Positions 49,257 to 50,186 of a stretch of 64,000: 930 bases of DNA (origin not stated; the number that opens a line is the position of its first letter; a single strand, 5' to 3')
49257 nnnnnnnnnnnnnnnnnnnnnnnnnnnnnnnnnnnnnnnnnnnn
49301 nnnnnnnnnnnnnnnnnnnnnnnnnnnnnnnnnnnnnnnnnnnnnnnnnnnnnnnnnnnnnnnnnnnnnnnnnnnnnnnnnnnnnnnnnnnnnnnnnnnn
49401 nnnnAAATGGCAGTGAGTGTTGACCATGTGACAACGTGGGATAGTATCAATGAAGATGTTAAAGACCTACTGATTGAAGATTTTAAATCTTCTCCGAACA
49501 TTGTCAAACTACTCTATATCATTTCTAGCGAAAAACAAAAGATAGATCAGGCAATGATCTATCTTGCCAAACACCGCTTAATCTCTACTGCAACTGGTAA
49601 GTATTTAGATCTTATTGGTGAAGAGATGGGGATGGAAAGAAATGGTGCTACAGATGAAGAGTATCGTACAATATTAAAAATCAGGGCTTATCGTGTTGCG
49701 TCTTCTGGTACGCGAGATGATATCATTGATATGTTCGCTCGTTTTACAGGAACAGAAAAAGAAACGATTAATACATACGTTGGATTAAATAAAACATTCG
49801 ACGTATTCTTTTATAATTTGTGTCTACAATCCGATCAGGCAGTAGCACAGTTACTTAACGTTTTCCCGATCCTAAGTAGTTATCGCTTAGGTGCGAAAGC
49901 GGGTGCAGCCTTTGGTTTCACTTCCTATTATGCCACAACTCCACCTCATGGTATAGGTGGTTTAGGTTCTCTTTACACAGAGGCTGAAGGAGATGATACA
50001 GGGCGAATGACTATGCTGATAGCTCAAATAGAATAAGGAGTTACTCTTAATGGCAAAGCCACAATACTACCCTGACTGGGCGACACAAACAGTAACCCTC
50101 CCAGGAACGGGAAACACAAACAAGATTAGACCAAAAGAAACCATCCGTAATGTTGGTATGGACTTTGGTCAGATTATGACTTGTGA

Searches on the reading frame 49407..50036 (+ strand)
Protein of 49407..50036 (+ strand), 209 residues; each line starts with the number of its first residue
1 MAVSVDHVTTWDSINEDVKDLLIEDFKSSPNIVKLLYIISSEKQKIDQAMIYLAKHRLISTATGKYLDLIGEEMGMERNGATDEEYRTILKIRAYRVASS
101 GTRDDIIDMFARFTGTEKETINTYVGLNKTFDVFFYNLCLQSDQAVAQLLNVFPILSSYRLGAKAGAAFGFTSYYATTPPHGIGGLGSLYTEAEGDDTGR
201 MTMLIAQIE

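Call 4: search_protein_families(library=phrogs, proteins=[window:49407-50036:+], max_evalue=0.01)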
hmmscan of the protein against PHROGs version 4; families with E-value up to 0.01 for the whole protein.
window:49407-50036:+ (209 aa): 12 families
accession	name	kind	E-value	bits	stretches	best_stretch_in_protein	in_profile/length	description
phrog_4056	-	tail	2.5e-81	273.4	1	1-208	4-218/219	baseplate protein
phrog_587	-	head and packaging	2.5e-18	67.5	1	14-188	21-227/392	structural protein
phrog_6277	-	unknown function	3.7e-18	66.9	1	16-117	10-111/280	-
phrog_22472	-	unknown function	6.2e-17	63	1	18-118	12-113/302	-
phrog_1160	-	tail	2.3e-14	54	1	10-129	13-135/528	baseplate protein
phrog_6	-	tail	2.1e-08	34.3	1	9-82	70-149/548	baseplate wedge subunit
phrog_4017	-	tail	4.9e-06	27.2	1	23-104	18-100/285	baseplate protein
phrog_7378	-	tail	6.5e-05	22.6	1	58-124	61-126/736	baseplate protein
phrog_26379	-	unknown function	0.001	19.9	1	35-120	31-118/219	-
phrog_13726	-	unknown function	0.0014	18.1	1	54-125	45-115/800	-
phrog_4411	-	head and packaging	0.005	16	1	37-129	27-118/834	virion structural protein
phrog_2386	-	head and packaging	0.0057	15.8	1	35-124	28-116/1012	virion structural protein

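Call 5: search_protein_families(library=pfam, proteins=[window:49407-50036:+], max_evalue=0.01)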
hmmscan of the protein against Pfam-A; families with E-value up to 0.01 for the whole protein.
window:49407-50036:+ (209 aa): 1 family
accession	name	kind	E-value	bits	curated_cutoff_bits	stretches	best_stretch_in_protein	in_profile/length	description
PF11041.13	DUF2612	-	3.5e-06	27.6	23.5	0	82-118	100-136/181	Protein of unknown function (DUF2612)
